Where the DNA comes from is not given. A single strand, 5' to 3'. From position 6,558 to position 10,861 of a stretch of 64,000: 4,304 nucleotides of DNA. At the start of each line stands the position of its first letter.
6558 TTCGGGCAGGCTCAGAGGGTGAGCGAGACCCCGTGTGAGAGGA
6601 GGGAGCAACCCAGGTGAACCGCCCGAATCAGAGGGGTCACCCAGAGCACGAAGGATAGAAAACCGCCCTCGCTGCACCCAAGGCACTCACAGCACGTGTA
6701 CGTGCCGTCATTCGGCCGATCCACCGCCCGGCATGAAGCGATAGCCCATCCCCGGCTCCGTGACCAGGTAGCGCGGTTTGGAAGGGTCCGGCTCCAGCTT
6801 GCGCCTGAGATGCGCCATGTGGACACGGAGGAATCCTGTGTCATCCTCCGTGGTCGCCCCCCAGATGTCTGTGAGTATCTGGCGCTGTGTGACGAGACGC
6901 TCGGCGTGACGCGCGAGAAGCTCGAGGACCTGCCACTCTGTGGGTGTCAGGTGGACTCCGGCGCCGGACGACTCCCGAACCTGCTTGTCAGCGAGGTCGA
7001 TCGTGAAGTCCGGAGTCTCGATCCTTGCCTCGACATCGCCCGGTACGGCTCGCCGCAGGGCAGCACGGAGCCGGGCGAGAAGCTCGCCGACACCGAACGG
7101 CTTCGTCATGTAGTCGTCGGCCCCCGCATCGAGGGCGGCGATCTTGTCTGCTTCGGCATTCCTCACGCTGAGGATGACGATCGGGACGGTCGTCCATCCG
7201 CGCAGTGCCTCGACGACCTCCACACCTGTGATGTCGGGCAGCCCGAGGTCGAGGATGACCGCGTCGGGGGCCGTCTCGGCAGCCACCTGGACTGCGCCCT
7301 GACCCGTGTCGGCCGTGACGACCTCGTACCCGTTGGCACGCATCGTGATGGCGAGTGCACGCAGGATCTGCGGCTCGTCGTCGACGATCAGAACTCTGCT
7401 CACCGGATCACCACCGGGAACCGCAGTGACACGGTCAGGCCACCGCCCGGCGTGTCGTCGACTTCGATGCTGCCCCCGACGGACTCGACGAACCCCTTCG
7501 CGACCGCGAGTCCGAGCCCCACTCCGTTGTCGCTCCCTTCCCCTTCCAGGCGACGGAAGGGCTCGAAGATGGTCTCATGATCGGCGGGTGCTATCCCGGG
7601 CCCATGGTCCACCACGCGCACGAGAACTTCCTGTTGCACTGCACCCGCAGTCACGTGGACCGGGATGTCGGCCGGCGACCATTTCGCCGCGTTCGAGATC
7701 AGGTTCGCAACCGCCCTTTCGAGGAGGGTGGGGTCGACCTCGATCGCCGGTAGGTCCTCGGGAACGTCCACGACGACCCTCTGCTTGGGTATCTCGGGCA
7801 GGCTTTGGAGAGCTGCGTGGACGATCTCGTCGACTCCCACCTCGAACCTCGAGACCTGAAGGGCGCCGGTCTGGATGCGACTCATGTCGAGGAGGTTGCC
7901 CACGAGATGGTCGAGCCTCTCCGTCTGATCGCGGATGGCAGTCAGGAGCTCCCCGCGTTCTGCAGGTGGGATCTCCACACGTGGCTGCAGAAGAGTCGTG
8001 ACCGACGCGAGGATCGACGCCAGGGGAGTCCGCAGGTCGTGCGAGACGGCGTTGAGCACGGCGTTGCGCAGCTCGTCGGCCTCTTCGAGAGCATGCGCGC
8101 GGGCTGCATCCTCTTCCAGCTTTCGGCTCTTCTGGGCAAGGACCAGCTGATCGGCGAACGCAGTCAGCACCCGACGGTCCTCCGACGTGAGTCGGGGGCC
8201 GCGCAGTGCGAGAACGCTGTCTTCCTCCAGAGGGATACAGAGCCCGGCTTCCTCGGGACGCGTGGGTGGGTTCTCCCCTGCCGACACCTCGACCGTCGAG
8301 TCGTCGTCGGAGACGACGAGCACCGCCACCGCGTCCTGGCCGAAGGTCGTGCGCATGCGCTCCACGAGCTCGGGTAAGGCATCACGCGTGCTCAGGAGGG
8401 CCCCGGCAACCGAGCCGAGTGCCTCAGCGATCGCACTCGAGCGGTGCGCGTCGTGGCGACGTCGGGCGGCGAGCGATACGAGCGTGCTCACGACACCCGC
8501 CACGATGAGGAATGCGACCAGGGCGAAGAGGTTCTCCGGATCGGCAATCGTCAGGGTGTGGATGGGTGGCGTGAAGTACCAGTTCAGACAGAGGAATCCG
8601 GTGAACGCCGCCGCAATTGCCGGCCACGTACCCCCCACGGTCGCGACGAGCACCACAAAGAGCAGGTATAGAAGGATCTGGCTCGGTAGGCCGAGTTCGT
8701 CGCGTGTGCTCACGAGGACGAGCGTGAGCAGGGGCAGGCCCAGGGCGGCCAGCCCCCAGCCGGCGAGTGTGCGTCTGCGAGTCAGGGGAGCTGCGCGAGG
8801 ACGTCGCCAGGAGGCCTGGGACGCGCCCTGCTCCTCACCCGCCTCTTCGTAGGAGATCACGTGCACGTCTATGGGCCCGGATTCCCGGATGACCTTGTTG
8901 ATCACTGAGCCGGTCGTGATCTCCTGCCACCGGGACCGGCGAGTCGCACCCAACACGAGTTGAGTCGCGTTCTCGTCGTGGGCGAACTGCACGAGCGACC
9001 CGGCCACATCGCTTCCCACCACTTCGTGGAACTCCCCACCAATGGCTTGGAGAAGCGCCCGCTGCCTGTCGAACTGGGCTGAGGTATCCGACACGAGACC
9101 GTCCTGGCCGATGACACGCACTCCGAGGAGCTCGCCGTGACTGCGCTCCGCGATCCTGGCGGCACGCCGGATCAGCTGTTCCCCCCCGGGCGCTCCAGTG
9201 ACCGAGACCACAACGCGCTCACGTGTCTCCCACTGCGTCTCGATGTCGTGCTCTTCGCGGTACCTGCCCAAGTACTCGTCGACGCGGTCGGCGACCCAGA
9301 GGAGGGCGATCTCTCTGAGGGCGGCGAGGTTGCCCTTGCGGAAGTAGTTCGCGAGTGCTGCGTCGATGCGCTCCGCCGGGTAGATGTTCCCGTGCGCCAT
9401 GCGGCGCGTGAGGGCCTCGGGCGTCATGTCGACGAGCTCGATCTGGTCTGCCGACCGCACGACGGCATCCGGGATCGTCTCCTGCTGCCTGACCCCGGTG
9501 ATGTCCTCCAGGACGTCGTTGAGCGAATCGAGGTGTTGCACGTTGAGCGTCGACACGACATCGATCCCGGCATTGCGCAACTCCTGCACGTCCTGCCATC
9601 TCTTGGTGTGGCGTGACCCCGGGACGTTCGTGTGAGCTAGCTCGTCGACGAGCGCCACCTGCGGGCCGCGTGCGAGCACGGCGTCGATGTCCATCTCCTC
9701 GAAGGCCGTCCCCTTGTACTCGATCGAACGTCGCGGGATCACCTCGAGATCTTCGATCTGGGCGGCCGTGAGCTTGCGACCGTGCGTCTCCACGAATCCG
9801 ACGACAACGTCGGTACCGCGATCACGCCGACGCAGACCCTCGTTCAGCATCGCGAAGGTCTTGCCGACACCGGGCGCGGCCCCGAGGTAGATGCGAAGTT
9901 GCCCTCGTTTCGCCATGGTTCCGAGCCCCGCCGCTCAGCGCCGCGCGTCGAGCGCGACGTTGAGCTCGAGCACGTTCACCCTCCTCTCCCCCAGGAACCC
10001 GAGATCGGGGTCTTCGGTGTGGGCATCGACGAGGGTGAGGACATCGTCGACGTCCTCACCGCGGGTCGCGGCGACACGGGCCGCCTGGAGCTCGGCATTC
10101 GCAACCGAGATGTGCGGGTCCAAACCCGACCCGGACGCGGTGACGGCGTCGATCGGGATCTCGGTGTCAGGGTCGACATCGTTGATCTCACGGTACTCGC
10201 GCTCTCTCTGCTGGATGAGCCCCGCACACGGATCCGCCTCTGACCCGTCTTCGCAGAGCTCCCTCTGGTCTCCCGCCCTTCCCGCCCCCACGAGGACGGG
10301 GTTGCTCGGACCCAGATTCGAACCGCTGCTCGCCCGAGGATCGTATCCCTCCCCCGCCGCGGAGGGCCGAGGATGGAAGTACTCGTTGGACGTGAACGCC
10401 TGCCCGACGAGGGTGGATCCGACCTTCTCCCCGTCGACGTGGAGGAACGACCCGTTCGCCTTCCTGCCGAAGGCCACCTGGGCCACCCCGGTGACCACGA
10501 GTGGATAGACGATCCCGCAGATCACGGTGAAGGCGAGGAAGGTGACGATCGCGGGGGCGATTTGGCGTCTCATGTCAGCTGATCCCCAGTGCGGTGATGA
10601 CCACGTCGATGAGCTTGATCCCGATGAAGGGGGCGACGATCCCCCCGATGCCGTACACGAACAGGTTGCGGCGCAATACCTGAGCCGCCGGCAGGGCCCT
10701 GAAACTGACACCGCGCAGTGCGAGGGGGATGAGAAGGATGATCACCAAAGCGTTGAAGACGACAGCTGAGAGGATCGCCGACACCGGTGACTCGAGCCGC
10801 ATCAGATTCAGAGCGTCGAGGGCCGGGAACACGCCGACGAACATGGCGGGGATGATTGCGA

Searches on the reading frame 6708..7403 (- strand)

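Call 55: search_protein_families(library=pfam, proteins=[window:6708-7403:-], max_evalue=0.0001)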
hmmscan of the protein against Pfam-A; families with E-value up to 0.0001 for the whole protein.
window:6708-7403:- (231 aa): 2 families
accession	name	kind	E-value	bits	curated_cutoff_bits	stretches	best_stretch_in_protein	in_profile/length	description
PF00072.30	Response_reg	-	9.7e-28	97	30.2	1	4-112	1-110/111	Response regulator receiver domain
PF00486.34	Trans_reg_C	-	1.4e-23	83.2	26.2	1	149-223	3-77/77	Transcriptional regulatory protein, C terminal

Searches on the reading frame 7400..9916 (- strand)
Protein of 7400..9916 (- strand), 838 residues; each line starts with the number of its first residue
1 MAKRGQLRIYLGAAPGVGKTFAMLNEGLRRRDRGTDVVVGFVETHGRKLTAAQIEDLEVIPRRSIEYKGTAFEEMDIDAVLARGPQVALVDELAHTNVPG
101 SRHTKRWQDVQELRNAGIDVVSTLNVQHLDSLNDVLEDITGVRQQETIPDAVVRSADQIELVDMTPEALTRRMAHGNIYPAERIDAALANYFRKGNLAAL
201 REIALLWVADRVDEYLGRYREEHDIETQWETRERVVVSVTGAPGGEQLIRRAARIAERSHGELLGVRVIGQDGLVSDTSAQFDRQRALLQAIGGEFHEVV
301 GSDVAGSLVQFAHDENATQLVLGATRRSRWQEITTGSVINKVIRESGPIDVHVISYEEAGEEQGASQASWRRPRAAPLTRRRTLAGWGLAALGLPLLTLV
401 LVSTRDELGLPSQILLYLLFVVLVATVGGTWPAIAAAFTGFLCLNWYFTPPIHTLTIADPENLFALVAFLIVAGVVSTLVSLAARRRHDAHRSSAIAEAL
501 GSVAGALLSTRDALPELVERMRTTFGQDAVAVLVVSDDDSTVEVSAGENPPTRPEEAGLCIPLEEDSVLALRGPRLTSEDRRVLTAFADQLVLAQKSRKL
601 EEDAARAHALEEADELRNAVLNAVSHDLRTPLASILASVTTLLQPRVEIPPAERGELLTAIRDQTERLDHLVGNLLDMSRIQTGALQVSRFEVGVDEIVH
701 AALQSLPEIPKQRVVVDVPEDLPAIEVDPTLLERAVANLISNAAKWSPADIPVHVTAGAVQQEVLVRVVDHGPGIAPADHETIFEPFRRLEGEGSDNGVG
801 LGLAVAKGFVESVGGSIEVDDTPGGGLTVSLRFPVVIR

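Call 55: search_protein_families(library=pfam, proteins=[window:7400-9916:-], max_evalue=0.0001)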
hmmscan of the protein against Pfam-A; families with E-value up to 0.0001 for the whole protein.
window:7400-9916:- (838 aa): 6 families
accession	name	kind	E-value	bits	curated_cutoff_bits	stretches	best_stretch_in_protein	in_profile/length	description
PF02702.23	KdpD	-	1.3e-97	325.8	26.1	1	3-212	1-210/210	Osmosensitive K+ channel His kinase sensor domain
PF13493.11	DUF4118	-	1.1e-28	99.6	28.4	1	387-492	1-106/107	Domain of unknown function (DUF4118)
PF02518.31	HATPase_c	-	1e-23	84.3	26.4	1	728-835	2-109/111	Histidine kinase-, DNA gyrase B-, and HSP90-like ATPase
PF00512.31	HisKA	-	5.2e-15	55.7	26.9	1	617-684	2-66/66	His Kinase A (phospho-acceptor) domain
PF00582.32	Usp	-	8.8e-10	39.7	24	1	233-354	3-140/141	Universal stress protein family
PF13581.12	HATPase_c_2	-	6.6e-05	23.4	27.4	0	735-832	39-126/127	Histidine kinase-like ATPase domain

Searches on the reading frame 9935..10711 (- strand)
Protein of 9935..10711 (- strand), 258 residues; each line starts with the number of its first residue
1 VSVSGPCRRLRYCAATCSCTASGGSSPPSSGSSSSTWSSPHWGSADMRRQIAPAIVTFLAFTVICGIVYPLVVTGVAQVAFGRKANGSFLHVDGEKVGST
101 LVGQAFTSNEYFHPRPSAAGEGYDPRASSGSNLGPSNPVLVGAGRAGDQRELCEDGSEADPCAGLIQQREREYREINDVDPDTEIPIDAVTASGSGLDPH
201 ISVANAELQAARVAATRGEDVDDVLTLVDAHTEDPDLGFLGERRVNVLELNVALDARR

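Call 55: search_protein_families(library=pfam, proteins=[window:9935-10711:-], max_evalue=0.0001)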
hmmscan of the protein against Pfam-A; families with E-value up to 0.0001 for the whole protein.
window:9935-10711:- (258 aa): 1 family
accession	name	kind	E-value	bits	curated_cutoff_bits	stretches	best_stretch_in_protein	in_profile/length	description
PF02669.20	KdpC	-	3.6e-66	222.8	24.1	1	52-255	2-181/182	K+-transporting ATPase, c chain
